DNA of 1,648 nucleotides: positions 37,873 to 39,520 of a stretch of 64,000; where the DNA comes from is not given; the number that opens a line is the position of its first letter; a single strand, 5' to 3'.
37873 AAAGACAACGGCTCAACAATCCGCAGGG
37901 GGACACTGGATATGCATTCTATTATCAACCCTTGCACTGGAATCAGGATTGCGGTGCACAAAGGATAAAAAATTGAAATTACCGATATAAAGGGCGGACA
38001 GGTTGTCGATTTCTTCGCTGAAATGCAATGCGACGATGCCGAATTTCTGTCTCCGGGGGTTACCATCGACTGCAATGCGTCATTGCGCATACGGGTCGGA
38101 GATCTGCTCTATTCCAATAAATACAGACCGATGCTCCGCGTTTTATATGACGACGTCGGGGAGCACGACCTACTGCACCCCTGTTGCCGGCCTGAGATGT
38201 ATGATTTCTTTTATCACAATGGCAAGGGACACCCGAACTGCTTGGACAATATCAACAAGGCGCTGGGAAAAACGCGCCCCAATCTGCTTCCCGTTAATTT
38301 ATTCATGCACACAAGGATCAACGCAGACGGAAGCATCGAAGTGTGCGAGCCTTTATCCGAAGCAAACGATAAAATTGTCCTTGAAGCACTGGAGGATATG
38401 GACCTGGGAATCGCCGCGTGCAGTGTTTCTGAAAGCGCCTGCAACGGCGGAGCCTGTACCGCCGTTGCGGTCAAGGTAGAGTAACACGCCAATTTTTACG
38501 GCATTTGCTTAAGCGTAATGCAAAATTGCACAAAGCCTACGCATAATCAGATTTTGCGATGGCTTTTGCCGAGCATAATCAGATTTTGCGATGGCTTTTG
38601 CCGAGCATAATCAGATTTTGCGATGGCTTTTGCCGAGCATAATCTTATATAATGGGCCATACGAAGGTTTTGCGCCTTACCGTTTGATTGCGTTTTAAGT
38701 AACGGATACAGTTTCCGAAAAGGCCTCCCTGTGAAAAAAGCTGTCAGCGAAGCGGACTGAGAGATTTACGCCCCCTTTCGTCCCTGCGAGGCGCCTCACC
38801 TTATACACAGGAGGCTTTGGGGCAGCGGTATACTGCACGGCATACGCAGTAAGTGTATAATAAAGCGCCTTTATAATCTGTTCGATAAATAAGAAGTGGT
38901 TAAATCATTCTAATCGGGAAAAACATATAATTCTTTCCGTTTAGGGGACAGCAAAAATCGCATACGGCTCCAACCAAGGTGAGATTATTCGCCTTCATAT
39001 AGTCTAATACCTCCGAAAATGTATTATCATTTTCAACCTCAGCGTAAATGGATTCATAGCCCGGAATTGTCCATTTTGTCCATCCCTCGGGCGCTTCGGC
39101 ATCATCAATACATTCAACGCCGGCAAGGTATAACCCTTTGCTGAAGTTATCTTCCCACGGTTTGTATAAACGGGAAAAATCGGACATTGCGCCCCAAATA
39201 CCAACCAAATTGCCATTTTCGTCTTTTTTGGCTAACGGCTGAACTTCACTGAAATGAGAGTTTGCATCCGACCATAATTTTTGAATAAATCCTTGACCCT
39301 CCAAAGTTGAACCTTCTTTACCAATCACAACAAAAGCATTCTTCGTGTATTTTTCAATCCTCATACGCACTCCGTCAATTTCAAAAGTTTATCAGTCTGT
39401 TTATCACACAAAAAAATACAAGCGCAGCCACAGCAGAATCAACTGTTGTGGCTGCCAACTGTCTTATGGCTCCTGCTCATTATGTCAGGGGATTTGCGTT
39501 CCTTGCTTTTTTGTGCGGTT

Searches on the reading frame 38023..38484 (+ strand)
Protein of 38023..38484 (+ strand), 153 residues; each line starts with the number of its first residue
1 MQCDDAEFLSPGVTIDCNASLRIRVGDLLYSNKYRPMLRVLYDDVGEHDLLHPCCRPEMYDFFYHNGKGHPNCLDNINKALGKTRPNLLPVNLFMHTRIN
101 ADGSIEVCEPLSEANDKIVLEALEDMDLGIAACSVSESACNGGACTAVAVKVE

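Call 18: search_protein_families(library=pfam, proteins=[window:38023-38484:+])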
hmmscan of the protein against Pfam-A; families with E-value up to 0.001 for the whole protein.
window:38023-38484:+ (153 aa): 1 family
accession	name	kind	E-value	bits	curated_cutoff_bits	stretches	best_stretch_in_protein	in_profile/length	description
PF09347.15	DUF1989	-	2.1e-29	102.7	27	1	4-126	39-167/168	Domain of unknown function (DUF1989)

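Call 45: find_encoding_contigs(protein=window:38023-38484:+, flank=6000, max_places=10)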
Protein window:38023-38484:+ (153 aa): 24 contigs read that carry it; 5 places shown.
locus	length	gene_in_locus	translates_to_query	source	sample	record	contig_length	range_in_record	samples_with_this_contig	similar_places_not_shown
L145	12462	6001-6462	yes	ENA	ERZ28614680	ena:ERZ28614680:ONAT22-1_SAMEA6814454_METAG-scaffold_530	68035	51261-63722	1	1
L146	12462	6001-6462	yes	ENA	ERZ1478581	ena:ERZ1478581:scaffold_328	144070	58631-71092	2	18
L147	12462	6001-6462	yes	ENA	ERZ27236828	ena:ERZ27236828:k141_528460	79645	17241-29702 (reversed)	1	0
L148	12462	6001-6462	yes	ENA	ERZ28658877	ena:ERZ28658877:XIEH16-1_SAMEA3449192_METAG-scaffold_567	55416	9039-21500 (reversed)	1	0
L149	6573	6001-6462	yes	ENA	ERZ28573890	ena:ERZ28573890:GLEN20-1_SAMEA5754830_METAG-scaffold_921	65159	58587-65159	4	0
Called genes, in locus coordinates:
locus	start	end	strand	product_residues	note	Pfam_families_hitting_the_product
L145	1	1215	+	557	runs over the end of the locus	PF00753:Lactamase_B, PF12706:Lactamase_B_2, PF22505:RNase_J_b_CASP, PF07521:RMMBL, PF17770:RNase_J_C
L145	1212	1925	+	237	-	PF00106:adh_short, PF01370:Epimerase (weak), PF08659:KR, PF13561:adh_short_C2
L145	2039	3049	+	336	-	PF01408:GFO_IDH_MocA, PF02894:GFO_IDH_MocA_C (weak), PF22725:GFO_IDH_MocA_C3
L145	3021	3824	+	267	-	PF01636:APH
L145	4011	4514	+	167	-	PF13302:Acetyltransf_3, PF00583:Acetyltransf_1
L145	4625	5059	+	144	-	PF01475:FUR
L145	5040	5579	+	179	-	PF02915:Rubrerythrin, PF21349:RUBY_RBDX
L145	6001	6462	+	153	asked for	PF09347:DUF1989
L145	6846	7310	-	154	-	-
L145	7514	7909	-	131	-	PF01842:ACT, PF13291:ACT_4 (faint), PF13840:ACT_7 (faint), PF19571:ACT_8, PF22629:ACT_AHAS_ss (faint), PF01842:ACT (weak)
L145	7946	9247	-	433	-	PF00501:AMP-binding, PF14535:AMP-binding_C_2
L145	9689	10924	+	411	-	PF05221:AdoHcyase, PF02826:2-Hacid_dh_C, PF00670:AdoHcyase_NAD, PF07991:KARI_N (weak)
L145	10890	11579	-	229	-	-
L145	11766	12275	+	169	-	-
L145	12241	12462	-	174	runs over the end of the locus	-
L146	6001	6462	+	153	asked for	PF09347:DUF1989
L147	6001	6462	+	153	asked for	PF09347:DUF1989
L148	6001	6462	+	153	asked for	PF09347:DUF1989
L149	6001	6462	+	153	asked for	PF09347:DUF1989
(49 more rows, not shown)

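Call 50: find_homologous_proteins(query=window:38023-38484:+, max_evalue=1e-20)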
Query window:38023-38484:+ (153 aa): 1498 proteins with E <= 1e-20 among 1515 candidates; the best 120 are listed.
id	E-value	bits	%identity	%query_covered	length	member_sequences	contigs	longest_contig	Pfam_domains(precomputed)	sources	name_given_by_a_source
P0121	4.7e-99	347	99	100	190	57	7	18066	PF09347.16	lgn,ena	-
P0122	4.6e-80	285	84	98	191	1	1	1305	PF09347.16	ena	-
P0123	1.2e-76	274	76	99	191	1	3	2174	PF09347.16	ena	-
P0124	1.7e-76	274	76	99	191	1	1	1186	PF09347.16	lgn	-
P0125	8.8e-75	268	76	99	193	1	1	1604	PF09347.16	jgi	-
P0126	1.1e-74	268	73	100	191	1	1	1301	PF09347.16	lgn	-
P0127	1.2e-74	268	73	99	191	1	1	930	PF09347.16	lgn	-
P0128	3.0e-74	266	75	100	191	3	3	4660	PF09347.16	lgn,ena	-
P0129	5.6e-74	265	73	99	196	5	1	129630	PF09347.16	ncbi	-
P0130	1.1e-73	264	77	96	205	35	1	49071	PF09347.16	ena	-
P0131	1.2e-73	264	75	97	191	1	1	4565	PF09347.16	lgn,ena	-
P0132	1.7e-73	264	73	100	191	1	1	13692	PF09347.16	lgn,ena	-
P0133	1.8e-73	264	76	97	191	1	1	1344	PF09347.16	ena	-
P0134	2.1e-73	263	72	100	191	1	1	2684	PF09347.16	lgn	-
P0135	2.8e-73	263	74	97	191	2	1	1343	PF09347.16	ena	-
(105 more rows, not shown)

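Call 51: find_encoding_contigs(protein=P0121, flank=10000, max_places=8)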
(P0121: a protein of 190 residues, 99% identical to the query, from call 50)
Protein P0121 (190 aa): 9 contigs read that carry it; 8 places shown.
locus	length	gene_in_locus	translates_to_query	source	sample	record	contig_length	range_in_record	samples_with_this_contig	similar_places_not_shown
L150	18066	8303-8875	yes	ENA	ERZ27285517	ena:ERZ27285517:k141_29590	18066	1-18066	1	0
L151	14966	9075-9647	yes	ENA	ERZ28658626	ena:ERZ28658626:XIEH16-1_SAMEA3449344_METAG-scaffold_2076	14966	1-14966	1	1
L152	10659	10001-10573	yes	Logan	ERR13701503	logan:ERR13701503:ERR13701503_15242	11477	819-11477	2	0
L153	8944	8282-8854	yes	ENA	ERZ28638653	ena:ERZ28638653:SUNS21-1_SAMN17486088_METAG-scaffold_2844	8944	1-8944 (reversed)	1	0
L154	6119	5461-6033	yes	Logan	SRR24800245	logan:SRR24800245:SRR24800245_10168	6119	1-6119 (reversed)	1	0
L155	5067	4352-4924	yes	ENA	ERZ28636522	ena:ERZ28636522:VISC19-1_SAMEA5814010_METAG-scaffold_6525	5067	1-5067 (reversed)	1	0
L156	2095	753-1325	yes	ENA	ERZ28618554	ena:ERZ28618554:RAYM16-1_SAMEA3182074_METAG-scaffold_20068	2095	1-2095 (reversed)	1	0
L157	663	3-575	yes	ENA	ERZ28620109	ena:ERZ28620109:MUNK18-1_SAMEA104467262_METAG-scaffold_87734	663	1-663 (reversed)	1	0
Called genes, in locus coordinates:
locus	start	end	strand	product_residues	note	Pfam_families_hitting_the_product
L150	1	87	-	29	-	?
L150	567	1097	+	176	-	PF13365:Trypsin_2 (weak)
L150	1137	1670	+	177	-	PF20251:Big_14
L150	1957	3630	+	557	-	PF00753:Lactamase_B, PF12706:Lactamase_B_2, PF22505:RNase_J_b_CASP, PF07521:RMMBL, PF17770:RNase_J_C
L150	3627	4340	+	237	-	PF00106:adh_short, PF01370:Epimerase (weak), PF08659:KR, PF13561:adh_short_C2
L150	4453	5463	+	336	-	PF01408:GFO_IDH_MocA, PF02894:GFO_IDH_MocA_C (weak), PF22725:GFO_IDH_MocA_C3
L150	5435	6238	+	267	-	PF01636:APH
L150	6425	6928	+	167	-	PF13302:Acetyltransf_3, PF00583:Acetyltransf_1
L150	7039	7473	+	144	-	PF01475:FUR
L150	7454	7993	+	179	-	PF02915:Rubrerythrin, PF21349:RUBY_RBDX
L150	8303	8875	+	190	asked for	PF09347:DUF1989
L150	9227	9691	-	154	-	-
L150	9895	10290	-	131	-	PF01842:ACT, PF13291:ACT_4 (faint), PF13840:ACT_7 (faint), PF19571:ACT_8, PF22629:ACT_AHAS_ss (faint), PF01842:ACT (weak)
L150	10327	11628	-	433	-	PF00501:AMP-binding, PF14535:AMP-binding_C_2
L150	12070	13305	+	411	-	PF05221:AdoHcyase, PF02826:2-Hacid_dh_C, PF00670:AdoHcyase_NAD, PF07991:KARI_N (weak)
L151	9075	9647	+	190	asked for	PF09347:DUF1989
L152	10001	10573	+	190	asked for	PF09347:DUF1989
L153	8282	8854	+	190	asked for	PF09347:DUF1989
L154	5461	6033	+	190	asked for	PF09347:DUF1989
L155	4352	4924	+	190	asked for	PF09347:DUF1989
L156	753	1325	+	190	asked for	PF09347:DUF1989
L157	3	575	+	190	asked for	PF09347:DUF1989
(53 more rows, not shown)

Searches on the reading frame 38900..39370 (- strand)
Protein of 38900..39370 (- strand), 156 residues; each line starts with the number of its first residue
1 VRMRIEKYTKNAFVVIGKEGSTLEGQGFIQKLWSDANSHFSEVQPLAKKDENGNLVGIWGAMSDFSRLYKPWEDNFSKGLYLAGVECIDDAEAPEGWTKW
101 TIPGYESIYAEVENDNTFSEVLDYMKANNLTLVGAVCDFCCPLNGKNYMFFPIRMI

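Call 75: search_protein_families(library=pfam, proteins=[window:38900-39370:-], max_evalue=0.01)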
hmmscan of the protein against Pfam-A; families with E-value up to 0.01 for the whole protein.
window:38900-39370:- (156 aa): 1 family
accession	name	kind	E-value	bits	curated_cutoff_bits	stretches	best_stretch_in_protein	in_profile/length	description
PF14526.11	Cass2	-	0.0033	18.1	27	1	10-122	5-106/150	Integron-associated effector binding protein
